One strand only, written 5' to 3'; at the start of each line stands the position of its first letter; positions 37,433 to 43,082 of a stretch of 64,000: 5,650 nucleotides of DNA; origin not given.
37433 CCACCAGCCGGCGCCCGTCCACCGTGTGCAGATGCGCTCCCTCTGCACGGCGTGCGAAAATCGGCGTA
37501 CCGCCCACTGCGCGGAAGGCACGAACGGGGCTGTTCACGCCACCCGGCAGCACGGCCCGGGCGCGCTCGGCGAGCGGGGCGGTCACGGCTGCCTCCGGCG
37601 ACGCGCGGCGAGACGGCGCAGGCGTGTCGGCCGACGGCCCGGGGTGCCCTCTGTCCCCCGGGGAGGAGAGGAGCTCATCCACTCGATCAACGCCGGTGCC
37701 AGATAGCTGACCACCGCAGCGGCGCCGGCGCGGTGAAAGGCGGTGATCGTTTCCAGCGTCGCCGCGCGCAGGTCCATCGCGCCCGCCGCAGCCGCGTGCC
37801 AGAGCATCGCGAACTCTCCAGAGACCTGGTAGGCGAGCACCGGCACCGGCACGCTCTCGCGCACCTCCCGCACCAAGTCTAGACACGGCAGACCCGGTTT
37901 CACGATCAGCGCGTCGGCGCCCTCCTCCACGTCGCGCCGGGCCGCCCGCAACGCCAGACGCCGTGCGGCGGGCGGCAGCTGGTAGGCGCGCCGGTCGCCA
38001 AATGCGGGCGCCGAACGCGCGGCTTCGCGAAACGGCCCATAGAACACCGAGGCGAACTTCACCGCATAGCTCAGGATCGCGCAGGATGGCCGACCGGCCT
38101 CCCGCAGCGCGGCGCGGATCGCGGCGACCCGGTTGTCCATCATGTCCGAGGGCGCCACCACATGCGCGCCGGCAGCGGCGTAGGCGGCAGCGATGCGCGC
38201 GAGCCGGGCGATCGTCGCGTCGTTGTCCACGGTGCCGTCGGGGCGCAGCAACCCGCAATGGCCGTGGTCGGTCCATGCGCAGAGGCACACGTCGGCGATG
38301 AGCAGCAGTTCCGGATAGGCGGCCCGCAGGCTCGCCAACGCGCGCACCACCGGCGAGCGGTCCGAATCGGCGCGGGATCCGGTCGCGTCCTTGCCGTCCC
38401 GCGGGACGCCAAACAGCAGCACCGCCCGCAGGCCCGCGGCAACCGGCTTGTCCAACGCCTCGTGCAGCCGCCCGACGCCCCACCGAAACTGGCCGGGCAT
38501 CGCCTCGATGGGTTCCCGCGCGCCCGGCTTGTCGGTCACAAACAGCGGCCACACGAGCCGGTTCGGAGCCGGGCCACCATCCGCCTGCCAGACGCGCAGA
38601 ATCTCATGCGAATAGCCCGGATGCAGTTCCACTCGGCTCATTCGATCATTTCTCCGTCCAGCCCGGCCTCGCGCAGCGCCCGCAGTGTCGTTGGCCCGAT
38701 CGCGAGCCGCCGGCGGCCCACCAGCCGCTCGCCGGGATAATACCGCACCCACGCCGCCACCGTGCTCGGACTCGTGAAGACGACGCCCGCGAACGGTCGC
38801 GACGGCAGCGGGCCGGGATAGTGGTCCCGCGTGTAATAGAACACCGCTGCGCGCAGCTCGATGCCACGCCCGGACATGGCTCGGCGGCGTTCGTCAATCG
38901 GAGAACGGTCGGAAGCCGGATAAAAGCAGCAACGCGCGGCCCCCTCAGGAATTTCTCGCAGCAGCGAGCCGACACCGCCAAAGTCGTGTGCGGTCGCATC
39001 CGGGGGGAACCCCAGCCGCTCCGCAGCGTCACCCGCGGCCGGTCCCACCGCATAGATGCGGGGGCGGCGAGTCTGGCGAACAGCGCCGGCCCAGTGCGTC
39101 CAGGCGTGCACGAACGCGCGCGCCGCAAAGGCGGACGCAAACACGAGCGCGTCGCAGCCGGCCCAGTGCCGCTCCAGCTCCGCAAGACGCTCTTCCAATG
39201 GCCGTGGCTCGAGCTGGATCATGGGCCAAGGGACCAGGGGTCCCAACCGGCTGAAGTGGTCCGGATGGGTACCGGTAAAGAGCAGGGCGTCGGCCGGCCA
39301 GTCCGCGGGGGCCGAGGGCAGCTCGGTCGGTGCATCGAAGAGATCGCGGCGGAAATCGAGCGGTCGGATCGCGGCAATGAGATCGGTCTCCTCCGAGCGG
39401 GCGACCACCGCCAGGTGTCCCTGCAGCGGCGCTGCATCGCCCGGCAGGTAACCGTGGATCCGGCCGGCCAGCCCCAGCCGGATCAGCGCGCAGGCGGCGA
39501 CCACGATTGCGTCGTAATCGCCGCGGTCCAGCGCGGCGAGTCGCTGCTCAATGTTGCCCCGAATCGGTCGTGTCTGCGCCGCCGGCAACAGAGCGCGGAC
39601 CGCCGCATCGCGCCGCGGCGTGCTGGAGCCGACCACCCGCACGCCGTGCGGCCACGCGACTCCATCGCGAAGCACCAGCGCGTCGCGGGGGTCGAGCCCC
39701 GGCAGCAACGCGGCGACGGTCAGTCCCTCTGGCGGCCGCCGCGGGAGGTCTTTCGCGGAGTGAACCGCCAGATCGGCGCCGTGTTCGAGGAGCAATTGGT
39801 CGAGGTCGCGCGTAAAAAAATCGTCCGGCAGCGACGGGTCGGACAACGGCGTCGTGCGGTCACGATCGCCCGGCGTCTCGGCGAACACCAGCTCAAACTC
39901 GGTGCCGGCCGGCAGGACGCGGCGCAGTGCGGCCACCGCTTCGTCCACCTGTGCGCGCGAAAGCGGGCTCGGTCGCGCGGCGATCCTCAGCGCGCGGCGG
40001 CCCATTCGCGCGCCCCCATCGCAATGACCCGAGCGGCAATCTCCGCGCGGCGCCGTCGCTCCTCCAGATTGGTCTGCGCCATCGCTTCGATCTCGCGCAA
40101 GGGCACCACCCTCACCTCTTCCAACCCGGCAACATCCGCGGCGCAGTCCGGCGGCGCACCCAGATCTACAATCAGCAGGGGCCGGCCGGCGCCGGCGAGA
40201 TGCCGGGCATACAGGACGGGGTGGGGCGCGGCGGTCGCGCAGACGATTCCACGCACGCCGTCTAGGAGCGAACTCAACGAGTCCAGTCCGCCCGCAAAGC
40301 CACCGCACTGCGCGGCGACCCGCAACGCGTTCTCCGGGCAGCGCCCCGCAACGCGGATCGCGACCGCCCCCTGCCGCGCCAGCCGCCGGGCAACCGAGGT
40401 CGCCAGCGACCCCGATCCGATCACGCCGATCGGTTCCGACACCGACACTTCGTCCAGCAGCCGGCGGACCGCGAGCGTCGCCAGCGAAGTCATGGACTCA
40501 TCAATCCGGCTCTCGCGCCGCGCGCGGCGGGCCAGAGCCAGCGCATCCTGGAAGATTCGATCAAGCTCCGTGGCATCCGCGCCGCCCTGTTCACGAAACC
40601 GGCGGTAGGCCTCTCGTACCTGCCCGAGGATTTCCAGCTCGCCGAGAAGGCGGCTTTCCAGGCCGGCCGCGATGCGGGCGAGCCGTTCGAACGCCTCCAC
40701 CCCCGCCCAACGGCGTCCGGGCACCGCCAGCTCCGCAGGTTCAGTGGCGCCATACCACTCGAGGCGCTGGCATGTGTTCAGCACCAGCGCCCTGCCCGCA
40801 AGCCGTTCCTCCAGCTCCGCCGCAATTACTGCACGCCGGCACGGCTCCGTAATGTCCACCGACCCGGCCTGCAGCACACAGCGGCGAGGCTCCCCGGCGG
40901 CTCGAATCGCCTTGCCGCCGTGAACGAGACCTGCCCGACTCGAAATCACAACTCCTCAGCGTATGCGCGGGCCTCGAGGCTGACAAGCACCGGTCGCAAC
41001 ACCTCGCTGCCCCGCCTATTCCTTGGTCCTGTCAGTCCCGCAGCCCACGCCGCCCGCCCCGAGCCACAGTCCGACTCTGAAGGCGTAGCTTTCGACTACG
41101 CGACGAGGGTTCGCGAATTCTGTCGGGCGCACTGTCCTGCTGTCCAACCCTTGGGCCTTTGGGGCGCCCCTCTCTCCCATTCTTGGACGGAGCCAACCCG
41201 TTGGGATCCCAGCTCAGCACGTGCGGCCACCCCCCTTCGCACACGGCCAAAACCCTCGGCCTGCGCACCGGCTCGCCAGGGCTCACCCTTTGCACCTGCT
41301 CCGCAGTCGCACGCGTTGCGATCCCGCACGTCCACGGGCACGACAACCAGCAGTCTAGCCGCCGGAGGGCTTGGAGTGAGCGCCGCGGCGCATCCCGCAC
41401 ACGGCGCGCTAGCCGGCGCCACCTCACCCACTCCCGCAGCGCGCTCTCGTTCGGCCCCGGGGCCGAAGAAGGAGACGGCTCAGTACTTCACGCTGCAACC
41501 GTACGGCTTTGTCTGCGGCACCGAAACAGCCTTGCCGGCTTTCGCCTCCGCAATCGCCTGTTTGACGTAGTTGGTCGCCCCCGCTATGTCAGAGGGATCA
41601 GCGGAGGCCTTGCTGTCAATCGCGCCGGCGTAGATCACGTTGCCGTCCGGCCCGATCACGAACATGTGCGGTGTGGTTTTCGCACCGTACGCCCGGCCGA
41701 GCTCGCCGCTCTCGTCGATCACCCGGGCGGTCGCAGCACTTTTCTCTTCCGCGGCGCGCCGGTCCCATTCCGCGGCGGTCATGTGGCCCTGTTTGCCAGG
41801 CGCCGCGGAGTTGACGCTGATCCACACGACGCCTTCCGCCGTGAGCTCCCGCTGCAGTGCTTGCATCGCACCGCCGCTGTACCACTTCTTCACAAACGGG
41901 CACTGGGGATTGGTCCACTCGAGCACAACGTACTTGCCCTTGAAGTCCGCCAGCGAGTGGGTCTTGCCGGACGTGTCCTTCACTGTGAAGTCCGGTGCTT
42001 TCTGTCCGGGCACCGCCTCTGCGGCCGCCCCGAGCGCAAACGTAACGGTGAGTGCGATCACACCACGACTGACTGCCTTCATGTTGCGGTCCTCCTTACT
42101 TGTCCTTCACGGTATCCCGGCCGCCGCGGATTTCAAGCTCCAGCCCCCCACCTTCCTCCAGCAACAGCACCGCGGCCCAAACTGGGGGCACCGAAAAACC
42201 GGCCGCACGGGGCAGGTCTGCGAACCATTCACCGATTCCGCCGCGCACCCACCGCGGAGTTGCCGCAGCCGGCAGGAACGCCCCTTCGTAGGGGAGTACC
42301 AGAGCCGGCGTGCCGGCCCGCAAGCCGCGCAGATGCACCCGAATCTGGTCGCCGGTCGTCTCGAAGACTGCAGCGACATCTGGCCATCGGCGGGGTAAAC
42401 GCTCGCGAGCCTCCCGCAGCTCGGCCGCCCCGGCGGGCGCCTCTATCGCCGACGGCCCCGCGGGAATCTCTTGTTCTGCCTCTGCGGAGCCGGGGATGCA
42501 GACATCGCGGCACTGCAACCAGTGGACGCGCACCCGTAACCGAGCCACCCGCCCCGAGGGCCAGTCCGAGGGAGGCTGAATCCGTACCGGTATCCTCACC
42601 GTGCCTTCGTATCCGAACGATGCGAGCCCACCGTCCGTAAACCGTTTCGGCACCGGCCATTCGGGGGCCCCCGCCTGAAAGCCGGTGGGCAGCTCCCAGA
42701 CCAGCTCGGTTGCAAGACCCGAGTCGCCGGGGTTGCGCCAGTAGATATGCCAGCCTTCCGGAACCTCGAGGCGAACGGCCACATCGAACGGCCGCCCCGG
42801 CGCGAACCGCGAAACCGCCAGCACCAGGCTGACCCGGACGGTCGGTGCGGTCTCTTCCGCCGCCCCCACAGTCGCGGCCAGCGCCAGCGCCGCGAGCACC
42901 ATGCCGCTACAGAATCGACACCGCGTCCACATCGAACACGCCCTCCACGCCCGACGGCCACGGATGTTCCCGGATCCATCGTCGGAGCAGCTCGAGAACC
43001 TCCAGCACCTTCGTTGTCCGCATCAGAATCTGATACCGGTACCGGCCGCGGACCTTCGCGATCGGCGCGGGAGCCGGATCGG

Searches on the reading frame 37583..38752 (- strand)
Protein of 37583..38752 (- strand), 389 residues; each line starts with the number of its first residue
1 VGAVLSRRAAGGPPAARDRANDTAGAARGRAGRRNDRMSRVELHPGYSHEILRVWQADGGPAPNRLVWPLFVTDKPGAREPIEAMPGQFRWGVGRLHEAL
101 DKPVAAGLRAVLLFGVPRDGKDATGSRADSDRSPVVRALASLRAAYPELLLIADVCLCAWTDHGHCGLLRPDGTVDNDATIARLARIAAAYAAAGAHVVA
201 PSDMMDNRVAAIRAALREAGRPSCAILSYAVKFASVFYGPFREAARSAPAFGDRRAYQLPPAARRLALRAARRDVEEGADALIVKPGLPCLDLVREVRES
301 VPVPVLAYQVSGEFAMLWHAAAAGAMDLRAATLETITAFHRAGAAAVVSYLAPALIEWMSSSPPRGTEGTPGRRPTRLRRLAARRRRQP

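Call 20: search_protein_families(library=pfam, proteins=[window:37583-38752:-], max_evalue=0.001)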
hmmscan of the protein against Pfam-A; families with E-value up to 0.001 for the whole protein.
window:37583-38752:- (389 aa): 1 family
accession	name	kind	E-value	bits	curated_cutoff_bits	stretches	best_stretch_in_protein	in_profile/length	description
PF00490.27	ALAD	-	5.6e-120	400.7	24.6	1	47-358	8-317/317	Delta-aminolevulinic acid dehydratase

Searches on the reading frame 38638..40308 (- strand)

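Call 20: search_protein_families(library=pfam, proteins=[window:38638-40308:-], max_evalue=0.001)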
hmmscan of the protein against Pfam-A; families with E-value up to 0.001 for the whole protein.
window:38638-40308:- (556 aa): 2 families
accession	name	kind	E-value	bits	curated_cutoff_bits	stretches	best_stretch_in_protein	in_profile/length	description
PF01379.25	Porphobil_deam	-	3.7e-48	164.3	22.1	1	107-310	1-205/207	Porphobilinogen deaminase, dipyromethane cofactor binding domain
PF02602.20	HEM4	-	3.3e-23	82.5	27.5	1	361-551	17-216/231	Uroporphyrinogen-III synthase HemD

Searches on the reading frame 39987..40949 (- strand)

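Call 20: search_protein_families(library=pfam, proteins=[window:39987-40949:-], max_evalue=0.001)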
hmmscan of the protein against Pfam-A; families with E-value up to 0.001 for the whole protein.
window:39987-40949:- (320 aa): 3 families
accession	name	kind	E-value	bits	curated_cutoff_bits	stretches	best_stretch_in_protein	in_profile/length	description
PF05201.20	GlutR_N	-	3.9e-19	69.4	27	1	49-146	34-150/151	Glutamyl-tRNAGlu reductase, N-terminal domain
PF01488.26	Shikimate_DH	-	2e-16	60.7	24.3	1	172-288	13-136/138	Shikimate / quinate 5-dehydrogenase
PF03807.23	F420_oxidored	-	0.00025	22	21.6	1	174-216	2-45/94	NADP oxidoreductase coenzyme F420-dependent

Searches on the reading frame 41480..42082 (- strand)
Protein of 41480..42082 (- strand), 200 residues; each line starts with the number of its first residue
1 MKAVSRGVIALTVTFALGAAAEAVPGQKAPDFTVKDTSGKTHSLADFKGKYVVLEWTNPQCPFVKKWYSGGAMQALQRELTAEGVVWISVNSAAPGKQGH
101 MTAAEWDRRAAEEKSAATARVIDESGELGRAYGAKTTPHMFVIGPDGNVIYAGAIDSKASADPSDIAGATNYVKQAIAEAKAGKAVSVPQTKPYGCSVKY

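Call 20: search_protein_families(library=pfam, proteins=[window:41480-42082:-], max_evalue=0.001)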
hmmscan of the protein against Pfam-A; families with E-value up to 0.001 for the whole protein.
window:41480-42082:- (200 aa): 3 families
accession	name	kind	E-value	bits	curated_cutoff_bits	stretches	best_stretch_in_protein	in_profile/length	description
PF00578.27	AhpC-TSA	-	3.5e-18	66.2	26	1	25-151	1-123/124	AhpC/TSA family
PF08534.16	Redoxin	-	6.9e-16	58.8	26.6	1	26-166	3-144/148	Redoxin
PF13098.12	Thioredoxin_2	-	0.00012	22.8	27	1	48-158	4-98/104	Thioredoxin-like domain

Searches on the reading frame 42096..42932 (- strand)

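Call 20: search_protein_families(library=pfam, proteins=[window:42096-42932:-], max_evalue=0.001)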
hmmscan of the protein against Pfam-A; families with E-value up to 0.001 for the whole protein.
window:42096-42932:- (278 aa): 1 family
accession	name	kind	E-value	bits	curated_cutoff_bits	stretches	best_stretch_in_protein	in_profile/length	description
PF11412.14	DsbD_N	-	4.8e-21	75.4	25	1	44-153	15-115/119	Thiol:disulfide interchange protein DsbD, N-terminal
